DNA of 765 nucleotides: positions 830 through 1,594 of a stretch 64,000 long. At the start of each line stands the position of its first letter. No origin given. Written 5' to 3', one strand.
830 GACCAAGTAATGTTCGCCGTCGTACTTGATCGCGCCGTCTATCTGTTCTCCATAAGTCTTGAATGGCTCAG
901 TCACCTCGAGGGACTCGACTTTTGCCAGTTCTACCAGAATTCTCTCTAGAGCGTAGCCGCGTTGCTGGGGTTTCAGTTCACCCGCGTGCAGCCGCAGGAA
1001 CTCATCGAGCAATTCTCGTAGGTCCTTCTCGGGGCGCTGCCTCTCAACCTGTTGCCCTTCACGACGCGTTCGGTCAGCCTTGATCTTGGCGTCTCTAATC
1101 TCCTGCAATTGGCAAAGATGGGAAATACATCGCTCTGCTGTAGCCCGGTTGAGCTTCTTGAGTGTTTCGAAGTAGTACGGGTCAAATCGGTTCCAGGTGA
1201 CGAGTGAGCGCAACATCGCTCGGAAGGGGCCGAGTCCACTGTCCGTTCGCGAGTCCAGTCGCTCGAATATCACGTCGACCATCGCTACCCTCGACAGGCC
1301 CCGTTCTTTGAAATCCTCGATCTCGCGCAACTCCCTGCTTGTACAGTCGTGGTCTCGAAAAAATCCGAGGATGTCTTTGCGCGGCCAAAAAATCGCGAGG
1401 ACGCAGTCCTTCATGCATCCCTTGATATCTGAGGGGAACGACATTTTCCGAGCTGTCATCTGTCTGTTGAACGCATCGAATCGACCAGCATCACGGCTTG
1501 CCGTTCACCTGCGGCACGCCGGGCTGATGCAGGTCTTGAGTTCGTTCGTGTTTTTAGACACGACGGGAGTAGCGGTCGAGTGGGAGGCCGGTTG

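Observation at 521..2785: Candidate two-gene defence module: a zinc-ribbon/DUF4145 protein with an Mrr-cat nuclease carrying a novel coiled-coil N-domain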

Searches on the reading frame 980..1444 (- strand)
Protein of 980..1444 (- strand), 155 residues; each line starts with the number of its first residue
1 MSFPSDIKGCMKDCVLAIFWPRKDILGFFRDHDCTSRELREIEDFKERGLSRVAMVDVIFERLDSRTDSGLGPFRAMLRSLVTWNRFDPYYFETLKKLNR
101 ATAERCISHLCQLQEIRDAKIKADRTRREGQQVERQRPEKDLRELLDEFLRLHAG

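Call 37: search_protein_representatives(protein=window:980-1444:-)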
Query: 155 residues. Proteins with E-value up to 0.001 (for the whole library): 114; up to 1e-10: 77; up to 1e-30: 18. The best 114 are listed.
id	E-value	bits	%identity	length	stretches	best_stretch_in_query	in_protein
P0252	3.0e-52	192.9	57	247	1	1-153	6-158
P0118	3.8e-52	192.5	55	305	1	1-155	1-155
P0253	4.1e-46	173.0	60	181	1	1-127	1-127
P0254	9.7e-46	171.7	98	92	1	1-81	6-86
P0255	6.6e-44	165.8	58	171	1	1-121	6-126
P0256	2.0e-40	154.5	95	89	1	77-155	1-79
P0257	3.4e-38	147.2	48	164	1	11-152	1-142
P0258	6.1e-38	146.4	55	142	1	1-124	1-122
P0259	6.8e-38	146.3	50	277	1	2-152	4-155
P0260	6.2e-37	143.1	49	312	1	3-154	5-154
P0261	1.9e-35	138.4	47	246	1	1-152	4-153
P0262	2.2e-35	138.1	56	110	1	1-108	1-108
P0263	2.3e-35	138.0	48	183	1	3-155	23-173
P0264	1.7e-31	125.5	52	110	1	1-106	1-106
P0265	2.0e-31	125.3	51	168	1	1-116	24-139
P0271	6.4e-25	104.1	42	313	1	2-143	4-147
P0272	2.3e-23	99.1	31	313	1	5-155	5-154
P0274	4.2e-23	98.2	36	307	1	2-140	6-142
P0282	1.9e-19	86.4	37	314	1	5-126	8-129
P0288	6.8e-18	81.3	30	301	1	6-152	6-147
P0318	2.8e-12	63.1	28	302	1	1-152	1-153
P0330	8.0e-10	55.1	25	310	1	3-131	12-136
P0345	6.0e-06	42.5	29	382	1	2-139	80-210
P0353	1.7e-04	37.8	24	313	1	10-112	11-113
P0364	5.8e-04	36.1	31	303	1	10-127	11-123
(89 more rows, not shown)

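Call 39: search_protein_families(library=pfam, proteins=[P0271, P0272, P0274, P0282, P0288, P0318, P0330, P0345, P0353, P0364], max_evalue=0.01)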
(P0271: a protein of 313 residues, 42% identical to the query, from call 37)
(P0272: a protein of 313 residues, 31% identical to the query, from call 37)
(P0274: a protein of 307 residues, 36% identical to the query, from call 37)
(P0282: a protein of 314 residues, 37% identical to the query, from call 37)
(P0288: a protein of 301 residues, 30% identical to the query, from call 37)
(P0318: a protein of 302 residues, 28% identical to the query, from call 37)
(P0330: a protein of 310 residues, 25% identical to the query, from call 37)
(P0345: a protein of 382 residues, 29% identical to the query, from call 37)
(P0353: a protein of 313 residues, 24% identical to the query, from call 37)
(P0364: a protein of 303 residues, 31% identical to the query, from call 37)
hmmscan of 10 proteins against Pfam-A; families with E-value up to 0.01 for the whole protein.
P0271 (313 aa): 1 family
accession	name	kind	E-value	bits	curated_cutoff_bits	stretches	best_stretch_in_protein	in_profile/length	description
PF04471.18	Mrr_cat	-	7e-05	23.4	21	1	171-274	6-111/115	Restriction endonuclease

P0272 (313 aa): 2 families
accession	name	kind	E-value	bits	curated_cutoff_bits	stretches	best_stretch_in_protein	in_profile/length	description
PF04471.18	Mrr_cat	-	3.3e-10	40.5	21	1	168-274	6-112/115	Restriction endonuclease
PF25774.1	CC_CEP250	-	0.0066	17.4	27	0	98-139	45-86/98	CEP250 coiled coil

P0274 (307 aa): 1 family
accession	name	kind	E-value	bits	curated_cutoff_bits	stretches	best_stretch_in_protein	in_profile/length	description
PF04471.18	Mrr_cat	-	6.8e-10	39.5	21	1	166-270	6-112/115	Restriction endonuclease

P0282 (314 aa): 1 family
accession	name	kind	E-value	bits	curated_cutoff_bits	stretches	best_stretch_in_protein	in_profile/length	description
PF04471.18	Mrr_cat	-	5.4e-13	49.5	21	1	170-277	5-114/115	Restriction endonuclease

P0288 (301 aa): 1 family
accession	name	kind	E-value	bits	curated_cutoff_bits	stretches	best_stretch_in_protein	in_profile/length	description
PF16848.10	SoDot-IcmSS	-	0.0022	18.5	25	1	75-157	1-83/178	Substrate of the Dot/Icm secretion system, putative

P0318 (302 aa): 0 families

P0330 (310 aa): 1 family
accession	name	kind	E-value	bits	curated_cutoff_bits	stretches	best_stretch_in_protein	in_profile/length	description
PF04471.18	Mrr_cat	-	0.00035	21.1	21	1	169-274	6-112/115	Restriction endonuclease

P0345 (382 aa): 3 families
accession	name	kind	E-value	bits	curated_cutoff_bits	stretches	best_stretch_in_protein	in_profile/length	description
PF04471.18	Mrr_cat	-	1.4e-06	28.8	21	1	242-343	8-111/115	Restriction endonuclease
PF14237.11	GYF_2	-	4.4e-05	23.6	25.8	1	9-51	6-48/50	GYF domain 2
PF13769.11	Virulence_fact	-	0.0046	17.7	25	0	164-214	17-63/81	Virulence factor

P0353 (313 aa): 1 family
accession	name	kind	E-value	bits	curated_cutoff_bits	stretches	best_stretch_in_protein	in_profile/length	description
PF04471.18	Mrr_cat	-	5.2e-08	33.5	21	1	162-268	5-113/115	Restriction endonuclease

P0364 (303 aa): 1 family
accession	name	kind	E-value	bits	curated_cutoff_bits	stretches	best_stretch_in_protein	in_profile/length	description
PF04471.18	Mrr_cat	-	0.00026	21.5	21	1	175-254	33-113/115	Restriction endonuclease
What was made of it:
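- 980..1444 (-): Family-specific helical N-terminal region (residues 6-160): a helical bundle of about 90 residues, then a 36-residue helix and a short helix leading into the nuclease. Mrr_cat is present in 8 of 10 tested (call 39).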

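Call 62: search_protein_families(library=phrogs, proteins=[window:980-1444:-], max_evalue=0.01)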
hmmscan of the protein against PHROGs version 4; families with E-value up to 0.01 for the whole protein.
window:980-1444:- (155 aa): 0 families
